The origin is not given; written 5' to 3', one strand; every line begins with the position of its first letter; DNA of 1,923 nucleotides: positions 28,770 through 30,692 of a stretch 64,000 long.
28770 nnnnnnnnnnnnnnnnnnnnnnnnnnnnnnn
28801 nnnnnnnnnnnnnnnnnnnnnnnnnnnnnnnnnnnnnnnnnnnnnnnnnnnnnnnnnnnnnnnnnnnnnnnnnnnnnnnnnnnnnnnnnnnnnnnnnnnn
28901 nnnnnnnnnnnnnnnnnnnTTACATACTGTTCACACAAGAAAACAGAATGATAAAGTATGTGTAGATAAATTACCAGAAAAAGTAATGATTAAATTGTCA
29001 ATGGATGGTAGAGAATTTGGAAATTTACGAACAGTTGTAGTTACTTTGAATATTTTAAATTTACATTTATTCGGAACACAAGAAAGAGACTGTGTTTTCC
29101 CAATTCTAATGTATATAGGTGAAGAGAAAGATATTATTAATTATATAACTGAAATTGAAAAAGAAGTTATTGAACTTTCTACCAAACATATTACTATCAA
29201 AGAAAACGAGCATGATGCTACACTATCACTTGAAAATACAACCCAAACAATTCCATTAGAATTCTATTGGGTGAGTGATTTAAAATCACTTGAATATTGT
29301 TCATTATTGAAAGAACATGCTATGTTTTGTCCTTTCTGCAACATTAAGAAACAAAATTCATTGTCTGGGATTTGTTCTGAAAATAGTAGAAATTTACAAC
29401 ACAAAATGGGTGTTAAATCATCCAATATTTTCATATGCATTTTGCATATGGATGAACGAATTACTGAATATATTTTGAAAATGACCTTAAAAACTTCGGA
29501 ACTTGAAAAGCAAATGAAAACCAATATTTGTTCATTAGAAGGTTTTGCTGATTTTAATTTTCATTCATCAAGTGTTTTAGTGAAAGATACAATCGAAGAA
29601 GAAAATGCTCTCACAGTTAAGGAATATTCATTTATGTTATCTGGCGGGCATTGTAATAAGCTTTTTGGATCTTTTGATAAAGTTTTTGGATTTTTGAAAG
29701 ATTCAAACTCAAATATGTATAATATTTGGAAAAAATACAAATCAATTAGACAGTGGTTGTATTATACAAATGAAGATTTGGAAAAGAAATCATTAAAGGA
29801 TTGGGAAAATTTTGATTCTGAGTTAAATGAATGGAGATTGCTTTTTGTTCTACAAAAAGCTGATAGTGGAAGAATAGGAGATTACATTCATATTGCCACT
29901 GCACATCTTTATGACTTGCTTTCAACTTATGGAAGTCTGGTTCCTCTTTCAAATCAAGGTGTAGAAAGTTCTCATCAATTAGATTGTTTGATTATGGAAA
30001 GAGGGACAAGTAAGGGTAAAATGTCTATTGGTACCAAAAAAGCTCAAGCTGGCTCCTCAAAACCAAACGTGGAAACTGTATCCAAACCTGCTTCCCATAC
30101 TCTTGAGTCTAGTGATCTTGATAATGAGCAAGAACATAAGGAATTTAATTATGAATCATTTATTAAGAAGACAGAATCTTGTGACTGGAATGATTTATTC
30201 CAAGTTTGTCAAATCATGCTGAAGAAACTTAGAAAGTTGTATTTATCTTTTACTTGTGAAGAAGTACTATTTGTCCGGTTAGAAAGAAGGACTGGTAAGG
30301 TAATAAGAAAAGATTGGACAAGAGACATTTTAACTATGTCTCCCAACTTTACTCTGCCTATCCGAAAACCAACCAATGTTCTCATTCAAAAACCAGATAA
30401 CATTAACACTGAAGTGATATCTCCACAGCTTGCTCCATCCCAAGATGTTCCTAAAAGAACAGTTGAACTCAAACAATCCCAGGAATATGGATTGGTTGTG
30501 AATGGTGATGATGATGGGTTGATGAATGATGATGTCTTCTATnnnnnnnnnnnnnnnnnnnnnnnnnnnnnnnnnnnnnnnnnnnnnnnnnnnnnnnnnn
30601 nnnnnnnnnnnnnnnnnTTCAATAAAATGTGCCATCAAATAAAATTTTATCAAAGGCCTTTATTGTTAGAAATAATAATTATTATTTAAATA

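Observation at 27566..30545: SAM-domain start and ~540-aa C-terminal ORF of unknown family spanning the gap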

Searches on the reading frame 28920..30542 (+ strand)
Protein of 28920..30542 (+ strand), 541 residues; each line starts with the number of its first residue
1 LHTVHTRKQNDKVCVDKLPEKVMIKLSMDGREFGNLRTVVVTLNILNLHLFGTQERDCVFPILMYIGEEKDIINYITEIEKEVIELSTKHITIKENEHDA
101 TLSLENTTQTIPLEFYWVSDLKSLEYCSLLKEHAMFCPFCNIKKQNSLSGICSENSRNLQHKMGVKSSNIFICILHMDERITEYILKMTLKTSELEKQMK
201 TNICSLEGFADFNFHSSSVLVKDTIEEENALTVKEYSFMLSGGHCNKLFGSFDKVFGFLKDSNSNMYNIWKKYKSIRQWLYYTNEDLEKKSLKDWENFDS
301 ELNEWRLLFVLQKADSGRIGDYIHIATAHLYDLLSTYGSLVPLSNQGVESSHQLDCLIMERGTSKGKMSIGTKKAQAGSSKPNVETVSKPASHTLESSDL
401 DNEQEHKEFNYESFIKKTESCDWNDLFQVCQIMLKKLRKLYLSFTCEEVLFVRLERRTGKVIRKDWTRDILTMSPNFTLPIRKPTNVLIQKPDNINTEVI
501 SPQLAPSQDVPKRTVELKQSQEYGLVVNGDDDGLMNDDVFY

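Call 3: search_protein_families(library=pfam, proteins=[window:28920-30542:+], max_evalue=1)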
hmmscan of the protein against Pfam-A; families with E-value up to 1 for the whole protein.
window:28920-30542:+ (541 aa): 1 family
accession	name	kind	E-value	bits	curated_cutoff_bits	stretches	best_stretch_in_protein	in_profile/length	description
PF08600.16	NuBaID_C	-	0.089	13.3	20.2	1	128-166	50-89/103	NuBaID, C-terminal domain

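Call 6: find_homologous_proteins(query=window:28920-30542:+)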
Query window:28920-30542:+ (541 aa): 5 proteins with E <= 0.001 among 5418 candidates.
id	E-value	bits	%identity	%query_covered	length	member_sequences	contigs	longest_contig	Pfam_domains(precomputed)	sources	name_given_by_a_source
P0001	2.9e-253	859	100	70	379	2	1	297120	-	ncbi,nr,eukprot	ncbi:predicted protein [Naegleria gruberi]|nr:uncharacterized protein NAEGRDRAFT_73321 [Naegleria gr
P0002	3.3e-91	325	39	97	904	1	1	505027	-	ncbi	ncbi:hypothetical protein ABK040_003778 [Willaertia magna]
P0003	4.8e-69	251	45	54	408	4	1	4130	-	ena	-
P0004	3.1e-48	183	47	39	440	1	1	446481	-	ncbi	ncbi:hypothetical protein ABK040_009801 [Willaertia magna]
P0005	2.2e-40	157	47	33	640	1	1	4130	-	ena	-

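Call 7: search_solved_structures(query=window:28920-30542:+, max_evalue=10)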
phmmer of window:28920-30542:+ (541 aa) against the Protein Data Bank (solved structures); distinct sequences matched with E-value up to 10: 0.

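Call 12: search_solved_structures(query=A1, max_evalue=10, show_alignments=3)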
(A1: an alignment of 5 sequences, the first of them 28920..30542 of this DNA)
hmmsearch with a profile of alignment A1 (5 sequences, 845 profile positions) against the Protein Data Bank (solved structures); distinct sequences matched with E-value up to 10: 1.
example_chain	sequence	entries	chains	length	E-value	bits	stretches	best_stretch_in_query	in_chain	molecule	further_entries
2qkp_A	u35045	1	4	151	0.56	11.5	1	605-659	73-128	Uncharacterized protein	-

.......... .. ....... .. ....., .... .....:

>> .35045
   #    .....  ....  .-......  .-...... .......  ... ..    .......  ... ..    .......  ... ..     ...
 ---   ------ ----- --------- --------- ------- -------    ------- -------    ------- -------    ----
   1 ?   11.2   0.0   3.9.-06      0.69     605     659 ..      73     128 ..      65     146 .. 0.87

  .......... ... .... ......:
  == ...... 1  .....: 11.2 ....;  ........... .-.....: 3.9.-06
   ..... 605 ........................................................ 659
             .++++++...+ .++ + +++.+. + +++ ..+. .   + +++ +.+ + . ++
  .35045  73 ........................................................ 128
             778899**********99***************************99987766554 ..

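Call 13: search_protein_families(library=pfam, alignment_id=A1, max_evalue=10)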
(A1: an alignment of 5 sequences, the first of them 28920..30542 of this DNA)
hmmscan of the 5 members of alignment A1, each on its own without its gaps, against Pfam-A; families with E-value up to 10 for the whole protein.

A. member 1, window:28920-30542:+ (541 aa): 1 family
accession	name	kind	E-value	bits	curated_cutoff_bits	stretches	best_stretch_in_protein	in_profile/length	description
PF08600.16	NuBaID_C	-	0.089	13.3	20.2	1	128-166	50-89/103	NuBaID, C-terminal domain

B. families by the number of members that match (of 5 scanned): 4 families
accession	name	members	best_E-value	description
PF23179.1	bHLH_INO2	1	0.058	INO2 bHLH domain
PF08600.16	NuBaID_C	1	0.089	NuBaID, C-terminal domain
PF07238.19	PilZ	1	0.089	PilZ domain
PF14489.11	QueF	1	0.72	QueF-like protein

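Call 19: find_encoding_contigs(protein=P0002, flank=10000, max_places=4)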
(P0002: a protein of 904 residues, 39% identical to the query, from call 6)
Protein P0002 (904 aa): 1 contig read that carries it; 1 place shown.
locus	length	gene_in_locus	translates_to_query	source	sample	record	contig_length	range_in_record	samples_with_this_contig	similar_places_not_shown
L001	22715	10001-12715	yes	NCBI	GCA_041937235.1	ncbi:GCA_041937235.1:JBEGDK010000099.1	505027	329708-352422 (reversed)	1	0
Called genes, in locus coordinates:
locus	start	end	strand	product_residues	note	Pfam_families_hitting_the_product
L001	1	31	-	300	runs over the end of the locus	-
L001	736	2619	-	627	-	PF19086:Terpene_syn_C_2 (faint), PF00348:polyprenyl_synt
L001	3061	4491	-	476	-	PF00134:Cyclin_N, PF02984:Cyclin_C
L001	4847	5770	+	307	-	PF01488:Shikimate_DH (weak), PF03446:NAD_binding_2, PF14833:NAD_binding_11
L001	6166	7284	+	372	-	-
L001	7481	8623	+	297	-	PF00106:adh_short, PF02719:Polysacc_synt_2, PF08659:KR, PF13561:adh_short_C2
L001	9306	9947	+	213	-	-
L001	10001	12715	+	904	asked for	-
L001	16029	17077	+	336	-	-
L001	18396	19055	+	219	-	-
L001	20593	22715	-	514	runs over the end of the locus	-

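Call 20: find_encoding_contigs(protein=P0003, flank=10000, max_places=4)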
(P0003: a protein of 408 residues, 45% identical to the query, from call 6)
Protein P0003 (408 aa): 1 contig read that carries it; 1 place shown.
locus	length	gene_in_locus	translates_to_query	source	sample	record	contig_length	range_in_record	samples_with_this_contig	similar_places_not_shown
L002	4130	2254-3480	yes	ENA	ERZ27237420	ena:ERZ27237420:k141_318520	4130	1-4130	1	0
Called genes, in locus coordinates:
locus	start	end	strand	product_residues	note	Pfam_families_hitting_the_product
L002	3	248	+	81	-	?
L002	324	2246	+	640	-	-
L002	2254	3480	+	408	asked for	-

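Call 23: find_encoding_contigs(protein=P0004, flank=10000, max_places=4)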
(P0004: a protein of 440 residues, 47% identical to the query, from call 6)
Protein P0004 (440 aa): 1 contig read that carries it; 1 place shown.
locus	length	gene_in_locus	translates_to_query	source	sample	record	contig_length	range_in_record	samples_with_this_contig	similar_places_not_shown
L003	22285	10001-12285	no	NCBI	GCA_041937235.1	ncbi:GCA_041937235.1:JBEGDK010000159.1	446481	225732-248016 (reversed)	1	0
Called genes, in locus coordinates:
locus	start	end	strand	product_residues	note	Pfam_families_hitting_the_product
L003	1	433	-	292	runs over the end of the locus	PF08433:KTI12, PF13238:AAA_18 (weak), PF13401:AAA_22 (faint), PF13671:AAA_33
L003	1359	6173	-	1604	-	PF00270:DEAD, PF04851:ResIII, PF00271:Helicase_C, PF20470:HTH_61, PF21099:POLQ_helical, PF25453:DUF7898 (weak), PF00476:DNA_pol_A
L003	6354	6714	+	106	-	PF07019:EMC6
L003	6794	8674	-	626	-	-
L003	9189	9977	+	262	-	-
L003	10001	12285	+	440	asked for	-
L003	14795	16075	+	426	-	PF00173:Cyt-b5, PF00970:FAD_binding_6, PF00175:NAD_binding_1 (weak)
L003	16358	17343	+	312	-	PF13639:zf-RING_2 (weak), PF13920:zf-C3HC4_3 (weak)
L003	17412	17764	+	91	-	-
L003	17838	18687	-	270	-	PF00705:PCNA_N, PF02144:Rad1 (weak), PF02747:PCNA_C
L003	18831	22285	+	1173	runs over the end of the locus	-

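Call 27: search_protein_families(library=pfam, proteins=[L001:9306-9944:+, L003:9189-9974:+], max_evalue=1)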
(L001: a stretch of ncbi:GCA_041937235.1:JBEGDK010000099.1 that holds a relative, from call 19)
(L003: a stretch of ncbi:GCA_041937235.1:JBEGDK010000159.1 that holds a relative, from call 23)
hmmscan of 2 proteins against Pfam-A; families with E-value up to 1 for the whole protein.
L001:9306-9944:+ (213 aa): 1 family
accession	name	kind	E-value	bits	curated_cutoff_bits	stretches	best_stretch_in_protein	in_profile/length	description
PF15598.11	Imm61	-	0.18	12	25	1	8-62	5-58/157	Immunity protein 61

L003:9189-9974:+ (262 aa): 0 families

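Call 28: predict_structure(alignment_id=A1)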
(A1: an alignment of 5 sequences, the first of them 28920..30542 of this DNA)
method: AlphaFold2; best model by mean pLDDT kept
length: 541 residues; sequences in the alignment: 5
mean_pLDDT: 34.7   pTM: 0.25
mean pLDDT of the five models: 34.7, 33.2, 32.1, 30.8, 29.8
residues with pLDDT >= 90: 0; 70-90: 9; 50-70: 70; < 50: 462
segments of 3 or more residues with pLDDT < 50: 1-19, 28-67, 94-107, 117-192, 202-267, 280-284, 310-541
pLDDT, mean of each block of 10 residues (from residue 1): 28 41 49 41 40 31 46 59 60 44 46 50 29 30 29 30 25 24 32 48 43 35 31 24 31 30 46 51 53 75 58 36 31 28 27 27 23 28 25 23 29 29 29 25 23 29 31 25 23 27 26 24 25 26 38
secondary structure, 60 per line:
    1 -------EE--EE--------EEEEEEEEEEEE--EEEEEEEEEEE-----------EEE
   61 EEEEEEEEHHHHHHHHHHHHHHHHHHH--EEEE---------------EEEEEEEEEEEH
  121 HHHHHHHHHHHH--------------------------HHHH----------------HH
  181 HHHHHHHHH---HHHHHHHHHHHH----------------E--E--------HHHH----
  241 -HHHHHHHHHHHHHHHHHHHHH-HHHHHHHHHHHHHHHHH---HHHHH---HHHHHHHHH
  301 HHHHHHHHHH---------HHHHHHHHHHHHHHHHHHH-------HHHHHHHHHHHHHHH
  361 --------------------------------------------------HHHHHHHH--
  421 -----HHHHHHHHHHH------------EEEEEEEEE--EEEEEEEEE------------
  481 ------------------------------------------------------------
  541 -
elements in order: E22-33 E36-46 E58-68 H69-87 E90-93 E109-119 H120-132 H159-162 H179-189 H193-204 H233-236 H242-262 H264-280 H284-288 H292-310 H320-338 H346-360 H411-418 H426-436 E449-457 E460-468

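Call 29: search_protein_representatives(alignment_id=A1)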
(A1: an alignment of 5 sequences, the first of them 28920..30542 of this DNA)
Query: 5 sequences, 845 profile positions. Proteins with E-value up to 0.001 (for the whole library): 220; up to 1e-10: 72; up to 1e-30: 14. The best 150 are listed.
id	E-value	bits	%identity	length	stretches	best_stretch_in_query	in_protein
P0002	0.0e+00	1416.6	-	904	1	3-845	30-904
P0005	2.3e-254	863.0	-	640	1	5-544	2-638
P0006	5.6e-215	732.7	-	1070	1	102-798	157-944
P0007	2.5e-206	704.1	-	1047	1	15-801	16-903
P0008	2.5e-201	687.6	-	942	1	9-795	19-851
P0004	2.1e-200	684.5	-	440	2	164-569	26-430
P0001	8.0e-161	553.6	-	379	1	528-842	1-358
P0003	4.1e-140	485.1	-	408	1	551-842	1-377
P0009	2.0e-58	214.9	-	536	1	332-783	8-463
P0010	5.4e-55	203.5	-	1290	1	183-798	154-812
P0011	2.0e-49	185.0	-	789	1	223-727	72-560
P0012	2.3e-32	128.6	-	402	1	384-722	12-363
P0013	3.1e-32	128.2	-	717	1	289-722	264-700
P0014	3.1e-31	124.9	-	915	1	284-723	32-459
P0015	7.5e-30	120.3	-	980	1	388-794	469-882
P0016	9.9e-30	119.9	-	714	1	80-723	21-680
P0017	8.3e-27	110.2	-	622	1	474-799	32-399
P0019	3.0e-24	101.7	-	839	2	475-717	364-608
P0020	4.8e-23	97.8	-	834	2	348-803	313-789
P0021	5.9e-22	94.2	-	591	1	229-726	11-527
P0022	7.3e-22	93.9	-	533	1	354-761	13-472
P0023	3.1e-21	91.8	-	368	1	390-722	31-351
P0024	1.2e-19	86.6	-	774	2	477-727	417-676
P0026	5.0e-19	84.5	-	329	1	389-691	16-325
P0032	6.4e-17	77.5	-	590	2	475-709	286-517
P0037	4.7e-16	74.7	-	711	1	246-723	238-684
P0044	3.7e-14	68.4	-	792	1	293-710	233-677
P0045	4.5e-14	68.1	-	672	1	285-712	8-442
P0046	7.2e-14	67.4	-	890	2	477-712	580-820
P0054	5.7e-13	64.4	-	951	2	470-693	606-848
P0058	1.7e-12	62.9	-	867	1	384-722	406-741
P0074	1.1e-10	56.9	-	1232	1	112-724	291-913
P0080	8.1e-10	54.0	-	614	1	262-724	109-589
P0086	2.5e-09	52.4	-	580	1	391-721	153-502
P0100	1.9e-08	49.5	-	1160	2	533-725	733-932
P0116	1.5e-07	46.5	-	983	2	477-711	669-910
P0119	2.1e-07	46.0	-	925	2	279-508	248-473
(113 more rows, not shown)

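Call 32: search_protein_families(library=pfam, alignment_id=A2, max_evalue=0.01)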
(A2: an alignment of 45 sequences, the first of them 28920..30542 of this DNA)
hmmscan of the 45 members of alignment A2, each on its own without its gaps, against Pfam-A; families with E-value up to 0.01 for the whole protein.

A. member 1, window:28920-30542:+ (541 aa): 0 families

B. families by the number of members that match (of 45 scanned): 6 families
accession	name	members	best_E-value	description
PF02902.25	Peptidase_C48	2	7e-16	Ulp1 protease family, C-terminal catalytic domain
PF06918.19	DUF1280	2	1.9e-05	Protein of unknown function (DUF1280)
PF00172.23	Zn_clus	1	4.4e-10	Fungal Zn(2)-Cys(6) binuclear cluster domain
PF12940.12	RAG1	1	5.1e-05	Recombination-activation protein 1 (RAG1), recombinase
PF18074.6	PriA_C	1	0.0014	Primosomal protein N C-terminal domain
PF02992.20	Transposase_21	1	0.0079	Transposase family tnp2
